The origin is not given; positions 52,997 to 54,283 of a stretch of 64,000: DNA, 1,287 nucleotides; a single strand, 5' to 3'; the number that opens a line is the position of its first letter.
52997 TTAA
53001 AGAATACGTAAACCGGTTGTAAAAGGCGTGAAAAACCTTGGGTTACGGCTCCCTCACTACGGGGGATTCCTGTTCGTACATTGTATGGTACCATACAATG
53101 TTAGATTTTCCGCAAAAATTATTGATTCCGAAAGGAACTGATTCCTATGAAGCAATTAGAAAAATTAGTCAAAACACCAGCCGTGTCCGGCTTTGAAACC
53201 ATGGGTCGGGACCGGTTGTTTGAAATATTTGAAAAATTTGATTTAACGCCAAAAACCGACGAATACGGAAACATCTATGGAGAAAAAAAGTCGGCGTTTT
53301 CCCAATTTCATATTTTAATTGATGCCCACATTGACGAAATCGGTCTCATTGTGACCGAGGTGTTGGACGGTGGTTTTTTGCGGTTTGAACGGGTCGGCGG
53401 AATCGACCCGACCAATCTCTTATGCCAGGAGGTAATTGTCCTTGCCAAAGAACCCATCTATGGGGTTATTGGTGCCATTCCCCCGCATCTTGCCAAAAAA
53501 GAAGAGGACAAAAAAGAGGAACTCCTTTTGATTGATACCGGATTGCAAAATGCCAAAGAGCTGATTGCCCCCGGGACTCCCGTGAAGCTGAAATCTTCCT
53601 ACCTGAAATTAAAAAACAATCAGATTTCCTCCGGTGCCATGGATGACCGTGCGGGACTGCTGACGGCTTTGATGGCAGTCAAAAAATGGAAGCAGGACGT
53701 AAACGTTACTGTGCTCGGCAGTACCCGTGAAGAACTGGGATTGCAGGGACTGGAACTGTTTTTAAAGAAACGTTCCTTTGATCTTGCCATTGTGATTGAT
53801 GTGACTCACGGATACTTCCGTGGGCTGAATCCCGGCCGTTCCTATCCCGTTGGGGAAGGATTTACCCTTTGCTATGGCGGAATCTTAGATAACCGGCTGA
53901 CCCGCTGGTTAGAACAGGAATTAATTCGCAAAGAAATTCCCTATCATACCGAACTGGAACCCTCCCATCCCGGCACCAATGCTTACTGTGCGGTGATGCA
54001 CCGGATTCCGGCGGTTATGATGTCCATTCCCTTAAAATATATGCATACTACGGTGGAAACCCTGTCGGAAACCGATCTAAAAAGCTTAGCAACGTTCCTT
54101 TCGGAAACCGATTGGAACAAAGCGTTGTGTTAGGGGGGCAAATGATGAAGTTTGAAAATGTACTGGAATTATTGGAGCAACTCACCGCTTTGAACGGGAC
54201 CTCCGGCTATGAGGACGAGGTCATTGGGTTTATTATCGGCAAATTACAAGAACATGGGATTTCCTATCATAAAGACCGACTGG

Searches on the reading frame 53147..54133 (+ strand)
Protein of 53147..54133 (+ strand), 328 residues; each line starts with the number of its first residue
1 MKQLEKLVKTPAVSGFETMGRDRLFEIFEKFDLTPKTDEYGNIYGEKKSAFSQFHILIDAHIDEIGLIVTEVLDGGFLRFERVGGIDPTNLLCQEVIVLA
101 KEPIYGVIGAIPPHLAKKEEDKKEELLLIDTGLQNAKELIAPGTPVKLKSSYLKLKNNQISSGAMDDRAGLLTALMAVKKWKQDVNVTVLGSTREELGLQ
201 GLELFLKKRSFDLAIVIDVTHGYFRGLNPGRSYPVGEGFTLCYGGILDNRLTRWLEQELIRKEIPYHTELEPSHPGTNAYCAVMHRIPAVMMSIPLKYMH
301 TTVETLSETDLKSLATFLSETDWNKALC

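Call 77: search_protein_families(library=pfam, proteins=[window:53147-54133:+], max_evalue=0.00001)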
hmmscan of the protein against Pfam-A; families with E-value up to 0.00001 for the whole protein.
window:53147-54133:+ (328 aa): 2 families
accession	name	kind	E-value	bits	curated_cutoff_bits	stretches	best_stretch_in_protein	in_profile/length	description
PF05343.19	Peptidase_M42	-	8.2e-56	189.6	23.2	1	41-315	1-290/292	M42 glutamyl aminopeptidase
PF01546.33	Peptidase_M20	-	7.4e-06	26.4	24.6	0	163-320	32-202/206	Peptidase family M20/M25/M40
